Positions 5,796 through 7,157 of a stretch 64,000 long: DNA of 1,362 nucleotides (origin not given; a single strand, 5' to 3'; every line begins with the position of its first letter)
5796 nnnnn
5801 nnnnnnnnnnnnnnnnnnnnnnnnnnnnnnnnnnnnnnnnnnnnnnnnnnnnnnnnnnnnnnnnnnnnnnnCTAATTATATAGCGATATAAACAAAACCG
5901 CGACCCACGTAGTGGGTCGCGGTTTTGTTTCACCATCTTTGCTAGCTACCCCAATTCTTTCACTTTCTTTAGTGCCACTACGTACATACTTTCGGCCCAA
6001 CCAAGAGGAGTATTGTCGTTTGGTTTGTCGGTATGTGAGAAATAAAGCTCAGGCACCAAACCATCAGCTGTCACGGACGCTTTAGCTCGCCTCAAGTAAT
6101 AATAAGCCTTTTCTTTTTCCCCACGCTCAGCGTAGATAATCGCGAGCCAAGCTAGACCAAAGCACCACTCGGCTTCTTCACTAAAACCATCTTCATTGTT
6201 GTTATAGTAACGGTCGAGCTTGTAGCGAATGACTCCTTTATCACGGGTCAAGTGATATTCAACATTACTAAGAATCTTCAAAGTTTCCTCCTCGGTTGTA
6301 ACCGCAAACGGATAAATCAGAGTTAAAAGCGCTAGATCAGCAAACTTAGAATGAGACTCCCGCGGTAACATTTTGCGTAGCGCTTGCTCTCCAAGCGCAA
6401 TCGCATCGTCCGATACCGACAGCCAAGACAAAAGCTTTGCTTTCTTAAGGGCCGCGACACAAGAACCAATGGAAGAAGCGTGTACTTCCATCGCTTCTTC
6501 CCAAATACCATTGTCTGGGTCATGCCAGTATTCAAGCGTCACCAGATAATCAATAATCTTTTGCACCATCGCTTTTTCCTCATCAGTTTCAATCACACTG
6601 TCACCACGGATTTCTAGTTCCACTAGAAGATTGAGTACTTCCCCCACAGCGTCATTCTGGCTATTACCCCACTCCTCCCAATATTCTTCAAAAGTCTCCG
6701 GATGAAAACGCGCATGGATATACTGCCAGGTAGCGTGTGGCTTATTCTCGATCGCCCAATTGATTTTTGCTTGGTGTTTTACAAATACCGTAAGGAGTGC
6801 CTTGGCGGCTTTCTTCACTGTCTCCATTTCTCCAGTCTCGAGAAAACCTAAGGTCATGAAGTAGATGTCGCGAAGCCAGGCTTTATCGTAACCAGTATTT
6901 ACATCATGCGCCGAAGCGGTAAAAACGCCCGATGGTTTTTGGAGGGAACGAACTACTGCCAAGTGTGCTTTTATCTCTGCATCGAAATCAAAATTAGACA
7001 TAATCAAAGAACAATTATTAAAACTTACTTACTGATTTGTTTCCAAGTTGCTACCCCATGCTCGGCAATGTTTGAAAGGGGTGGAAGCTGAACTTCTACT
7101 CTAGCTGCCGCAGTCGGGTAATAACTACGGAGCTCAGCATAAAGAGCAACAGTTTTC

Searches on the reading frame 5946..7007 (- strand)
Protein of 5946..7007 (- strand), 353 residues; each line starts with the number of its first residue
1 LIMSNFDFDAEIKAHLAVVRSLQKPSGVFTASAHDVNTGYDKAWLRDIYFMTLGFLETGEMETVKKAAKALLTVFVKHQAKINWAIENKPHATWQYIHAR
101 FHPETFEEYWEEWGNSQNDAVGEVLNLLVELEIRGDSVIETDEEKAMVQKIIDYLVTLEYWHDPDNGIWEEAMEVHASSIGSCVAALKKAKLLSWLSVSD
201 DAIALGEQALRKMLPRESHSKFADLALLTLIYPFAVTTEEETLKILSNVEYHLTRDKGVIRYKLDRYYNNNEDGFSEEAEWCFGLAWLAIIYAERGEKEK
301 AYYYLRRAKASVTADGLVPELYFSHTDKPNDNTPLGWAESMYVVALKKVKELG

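Call 17: search_protein_families(library=pfam, proteins=[window:5946-7007:-], max_evalue=0.001)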
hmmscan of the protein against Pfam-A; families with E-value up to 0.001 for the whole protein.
window:5946-7007:- (353 aa): 1 family
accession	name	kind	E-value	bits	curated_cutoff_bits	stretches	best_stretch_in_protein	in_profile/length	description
PF00723.27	Glyco_hydro_15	-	4.1e-18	65.9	22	1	21-234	17-204/427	Glycosyl hydrolases family 15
